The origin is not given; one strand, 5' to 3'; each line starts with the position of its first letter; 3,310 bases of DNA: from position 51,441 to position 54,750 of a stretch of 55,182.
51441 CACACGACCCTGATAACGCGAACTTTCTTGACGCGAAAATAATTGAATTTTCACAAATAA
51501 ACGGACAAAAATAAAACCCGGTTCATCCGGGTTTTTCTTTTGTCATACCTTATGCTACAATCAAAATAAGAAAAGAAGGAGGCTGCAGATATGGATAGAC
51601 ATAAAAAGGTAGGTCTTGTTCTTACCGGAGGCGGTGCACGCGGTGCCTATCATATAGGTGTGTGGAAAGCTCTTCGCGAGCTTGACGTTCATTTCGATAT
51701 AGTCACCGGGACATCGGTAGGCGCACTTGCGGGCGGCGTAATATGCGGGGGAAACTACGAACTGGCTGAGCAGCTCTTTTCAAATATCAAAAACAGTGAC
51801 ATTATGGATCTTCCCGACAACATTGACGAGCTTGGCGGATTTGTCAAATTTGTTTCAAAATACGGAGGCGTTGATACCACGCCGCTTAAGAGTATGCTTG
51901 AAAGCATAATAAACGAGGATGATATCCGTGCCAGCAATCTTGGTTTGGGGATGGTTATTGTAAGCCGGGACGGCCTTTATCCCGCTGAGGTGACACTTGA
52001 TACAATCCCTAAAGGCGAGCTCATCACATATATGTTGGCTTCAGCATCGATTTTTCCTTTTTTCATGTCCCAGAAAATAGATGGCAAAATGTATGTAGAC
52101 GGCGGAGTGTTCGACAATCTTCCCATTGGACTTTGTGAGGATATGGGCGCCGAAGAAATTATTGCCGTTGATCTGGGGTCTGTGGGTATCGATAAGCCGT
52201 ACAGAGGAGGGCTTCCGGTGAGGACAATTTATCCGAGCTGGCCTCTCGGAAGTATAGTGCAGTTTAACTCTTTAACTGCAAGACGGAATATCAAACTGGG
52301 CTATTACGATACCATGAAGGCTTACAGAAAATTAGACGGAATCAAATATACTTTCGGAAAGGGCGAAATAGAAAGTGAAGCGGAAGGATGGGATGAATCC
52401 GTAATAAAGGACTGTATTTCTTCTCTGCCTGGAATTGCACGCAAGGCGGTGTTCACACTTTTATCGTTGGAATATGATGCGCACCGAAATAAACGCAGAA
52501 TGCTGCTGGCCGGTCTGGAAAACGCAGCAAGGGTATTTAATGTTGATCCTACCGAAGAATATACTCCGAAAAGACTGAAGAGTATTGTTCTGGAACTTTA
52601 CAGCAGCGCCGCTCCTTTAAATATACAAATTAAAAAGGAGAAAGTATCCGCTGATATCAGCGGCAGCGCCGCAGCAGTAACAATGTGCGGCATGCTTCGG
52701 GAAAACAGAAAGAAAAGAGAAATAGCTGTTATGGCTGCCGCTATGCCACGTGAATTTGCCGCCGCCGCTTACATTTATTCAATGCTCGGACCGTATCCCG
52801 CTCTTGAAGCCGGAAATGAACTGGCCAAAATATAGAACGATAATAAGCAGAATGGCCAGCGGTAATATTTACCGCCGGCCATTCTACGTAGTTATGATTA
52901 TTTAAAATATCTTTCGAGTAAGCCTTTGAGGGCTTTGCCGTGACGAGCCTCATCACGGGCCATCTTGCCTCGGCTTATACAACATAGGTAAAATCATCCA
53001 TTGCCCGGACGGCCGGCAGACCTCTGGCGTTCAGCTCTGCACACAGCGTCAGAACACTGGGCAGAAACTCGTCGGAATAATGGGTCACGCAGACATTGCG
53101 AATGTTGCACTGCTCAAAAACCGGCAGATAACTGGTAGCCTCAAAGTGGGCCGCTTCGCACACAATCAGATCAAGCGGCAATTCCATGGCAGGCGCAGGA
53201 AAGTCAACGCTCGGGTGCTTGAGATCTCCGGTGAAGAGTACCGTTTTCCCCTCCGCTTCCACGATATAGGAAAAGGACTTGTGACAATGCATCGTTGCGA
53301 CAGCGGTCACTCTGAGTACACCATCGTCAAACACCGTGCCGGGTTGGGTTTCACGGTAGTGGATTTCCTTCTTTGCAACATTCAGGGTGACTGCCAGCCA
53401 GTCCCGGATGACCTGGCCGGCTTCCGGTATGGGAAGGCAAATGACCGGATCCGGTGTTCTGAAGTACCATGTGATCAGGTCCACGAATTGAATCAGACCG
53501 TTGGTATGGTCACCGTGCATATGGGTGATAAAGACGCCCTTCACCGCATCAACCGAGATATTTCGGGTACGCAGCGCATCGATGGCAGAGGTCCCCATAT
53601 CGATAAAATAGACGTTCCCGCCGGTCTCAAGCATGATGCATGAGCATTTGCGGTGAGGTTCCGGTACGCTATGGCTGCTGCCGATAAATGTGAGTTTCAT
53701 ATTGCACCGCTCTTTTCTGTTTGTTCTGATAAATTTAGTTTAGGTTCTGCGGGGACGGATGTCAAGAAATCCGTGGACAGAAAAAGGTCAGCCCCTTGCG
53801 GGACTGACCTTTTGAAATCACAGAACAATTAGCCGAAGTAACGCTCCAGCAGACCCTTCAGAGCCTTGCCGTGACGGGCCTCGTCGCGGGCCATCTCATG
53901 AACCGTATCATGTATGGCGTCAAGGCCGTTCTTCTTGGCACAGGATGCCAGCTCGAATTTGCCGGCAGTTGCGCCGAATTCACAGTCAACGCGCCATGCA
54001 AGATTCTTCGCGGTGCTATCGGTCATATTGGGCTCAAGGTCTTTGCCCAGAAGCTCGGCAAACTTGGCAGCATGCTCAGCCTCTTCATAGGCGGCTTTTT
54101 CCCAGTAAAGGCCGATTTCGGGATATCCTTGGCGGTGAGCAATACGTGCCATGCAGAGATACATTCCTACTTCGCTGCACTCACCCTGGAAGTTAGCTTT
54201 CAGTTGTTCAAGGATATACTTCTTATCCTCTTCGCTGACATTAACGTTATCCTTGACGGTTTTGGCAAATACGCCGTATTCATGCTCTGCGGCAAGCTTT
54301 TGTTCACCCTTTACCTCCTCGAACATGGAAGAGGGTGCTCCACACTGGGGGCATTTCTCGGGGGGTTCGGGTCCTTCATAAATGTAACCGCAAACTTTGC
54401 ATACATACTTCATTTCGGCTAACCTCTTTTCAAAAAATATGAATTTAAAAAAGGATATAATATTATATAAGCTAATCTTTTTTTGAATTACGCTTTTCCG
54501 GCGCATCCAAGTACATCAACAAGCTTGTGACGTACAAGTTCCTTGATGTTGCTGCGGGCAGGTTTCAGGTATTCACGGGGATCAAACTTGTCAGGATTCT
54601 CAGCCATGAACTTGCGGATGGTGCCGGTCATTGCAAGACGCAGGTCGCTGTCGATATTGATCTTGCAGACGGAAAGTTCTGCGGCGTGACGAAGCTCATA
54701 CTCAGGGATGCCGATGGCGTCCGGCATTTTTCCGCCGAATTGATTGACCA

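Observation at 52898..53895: Diverged duplicate of the reverse-rubrerythrin 3' end left just downstream of an MBL-hydrolase gene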

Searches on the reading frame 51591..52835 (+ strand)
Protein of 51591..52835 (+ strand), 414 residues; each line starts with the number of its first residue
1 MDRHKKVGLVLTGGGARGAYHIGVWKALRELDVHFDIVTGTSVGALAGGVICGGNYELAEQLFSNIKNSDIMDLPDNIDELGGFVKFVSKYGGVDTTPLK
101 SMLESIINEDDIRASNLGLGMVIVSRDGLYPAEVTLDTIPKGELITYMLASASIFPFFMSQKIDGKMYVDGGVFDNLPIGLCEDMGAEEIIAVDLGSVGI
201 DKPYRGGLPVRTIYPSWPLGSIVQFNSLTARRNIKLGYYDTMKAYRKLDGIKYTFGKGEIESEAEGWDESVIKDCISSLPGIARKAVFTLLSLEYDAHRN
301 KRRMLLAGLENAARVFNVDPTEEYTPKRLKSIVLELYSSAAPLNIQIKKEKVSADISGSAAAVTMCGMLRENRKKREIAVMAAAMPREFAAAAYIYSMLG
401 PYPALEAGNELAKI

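Call 5: search_protein_families(library=pfam, proteins=[window:51591-52835:+], max_evalue=0.01)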
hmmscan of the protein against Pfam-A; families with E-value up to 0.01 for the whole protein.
window:51591-52835:+ (414 aa): 1 family
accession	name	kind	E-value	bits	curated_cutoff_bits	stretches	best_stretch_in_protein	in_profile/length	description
PF01734.28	Patatin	-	2.1e-32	113.3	27.7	1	9-180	1-188/191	Patatin-like phospholipase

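Call 9: find_related_loci(query=window:51591-52835:+, collection=genome_contigs, flank=6000)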
Query window:51591-52835:+ (414 aa) in genome_contigs; peptide patterns used: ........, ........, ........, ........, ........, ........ (x = any residue, [..] = any of these).
54 stretches matched a pattern; 14 encode a relative of the query (tblastn E <= 1e-3); 14 distinct loci.
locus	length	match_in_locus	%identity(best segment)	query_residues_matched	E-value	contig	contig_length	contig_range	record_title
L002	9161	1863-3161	35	5-395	2e-66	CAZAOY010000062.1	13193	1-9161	MAG TPA_asm: uncultured Oscillospiraceae bacterium isolate SRP242652_co1_187 genome assembly, contig: NODE_4060_length_1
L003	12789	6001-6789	39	6-257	6e-55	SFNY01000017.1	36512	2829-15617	MAG: Clostridiales bacterium isolate W3P1.014 Contig132, whole genome shotgun sequence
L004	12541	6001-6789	40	6-257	2e-54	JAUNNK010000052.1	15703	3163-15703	MAG: Clostridia bacterium isolate S32M_St_metabat_48 NODE_2361_length_15703_cov_11.294798, whole genome shotgun sequence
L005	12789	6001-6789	39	6-257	5e-54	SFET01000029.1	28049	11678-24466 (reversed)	MAG: Clostridiales bacterium isolate W0P33.025 Contig615, whole genome shotgun sequence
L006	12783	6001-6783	38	6-255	6e-54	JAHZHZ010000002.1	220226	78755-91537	MAG: Clostridiales bacterium isolate HRGM_Genome_3373 HRGM_Genome_3373_2, whole genome shotgun sequence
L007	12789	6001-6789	39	6-257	2e-53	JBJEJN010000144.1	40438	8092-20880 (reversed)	MAG: Aristaeellaceae bacterium isolate PUUB56_bin.008 NODE_507_length_40438_cov_12.061115, whole genome shotgun sequence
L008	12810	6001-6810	40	6-264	4e-53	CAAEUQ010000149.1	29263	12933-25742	MAG TPA_asm: Clostridia bacterium, isolate HGM11580, WGS project CAAEUQ010000000 data, contig: ERS608572_48_k95_120739,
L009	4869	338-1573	30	6-395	2e-50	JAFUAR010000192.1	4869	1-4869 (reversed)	MAG: Clostridia bacterium isolate RGIG4322 Roe_deer_Duodenum.Co__c241082, whole genome shotgun sequence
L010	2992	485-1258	37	6-255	9e-49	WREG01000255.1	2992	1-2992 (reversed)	MAG: Oscillospiraceae bacterium isolate Lab288P3bin68 Ga0123353_10217380, whole genome shotgun sequence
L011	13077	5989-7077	33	6-344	3e-47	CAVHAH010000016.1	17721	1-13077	bacterium isolate H07634-L1_cleanbin_000068 genome assembly, contig: Spades_H07634-L1_contig_2278, whole genome shotgun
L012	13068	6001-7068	33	6-340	1e-46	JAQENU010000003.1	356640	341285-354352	Coprobacillaceae bacterium UN01-12pH3A UN01-12pH3A.Scaf3, whole genome shotgun sequence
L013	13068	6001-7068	33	6-340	2e-46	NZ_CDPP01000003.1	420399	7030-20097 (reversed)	Beduini massiliensis strain GM1, whole genome shotgun sequence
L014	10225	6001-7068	32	6-340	3e-45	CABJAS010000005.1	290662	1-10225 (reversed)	Clostridiaceae bacterium isolate MGYG-HGUT-00132 genome assembly, contig: .20298_3_70.5, whole genome shotgun sequence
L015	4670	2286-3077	34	3-255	2e-39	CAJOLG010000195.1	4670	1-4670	uncultured Solobacterium sp. isolate Reindeer_1_mag_132 genome assembly, contig: scaffold_65730, whole genome shotgun se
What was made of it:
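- Tried and rejected: It showed no synteny, and the single allowed scan was used up (call 9).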

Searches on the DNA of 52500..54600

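Call 77: search_rna_families(source=window, start=52500, end=54600, threshold=evalue, max_evalue=1)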
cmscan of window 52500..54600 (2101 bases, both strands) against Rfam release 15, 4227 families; matches with E-value up to 1: 2.
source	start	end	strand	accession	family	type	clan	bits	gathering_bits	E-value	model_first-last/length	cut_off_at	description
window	52829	52905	-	RF00689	MIR390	Gene; miRNA;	-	23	77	0.12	1-121/121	no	MIR390 microRNA precursor family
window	52777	52936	-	RF02708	TeloSII_ncR40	Gene; sRNA;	-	18.2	186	0.87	1-162/162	no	TeloSII non coding RNA 40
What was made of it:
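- No Rfam family matches (call 77).
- Tried and rejected: Rfam: no credible family over the region (call 77).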

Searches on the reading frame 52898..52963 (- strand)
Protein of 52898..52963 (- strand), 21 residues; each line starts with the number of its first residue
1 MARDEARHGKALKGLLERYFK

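Call 5: search_protein_families(library=pfam, proteins=[window:52898-52963:-], max_evalue=0.01)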
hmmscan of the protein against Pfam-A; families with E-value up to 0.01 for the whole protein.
window:52898-52963:- (21 aa): 0 families
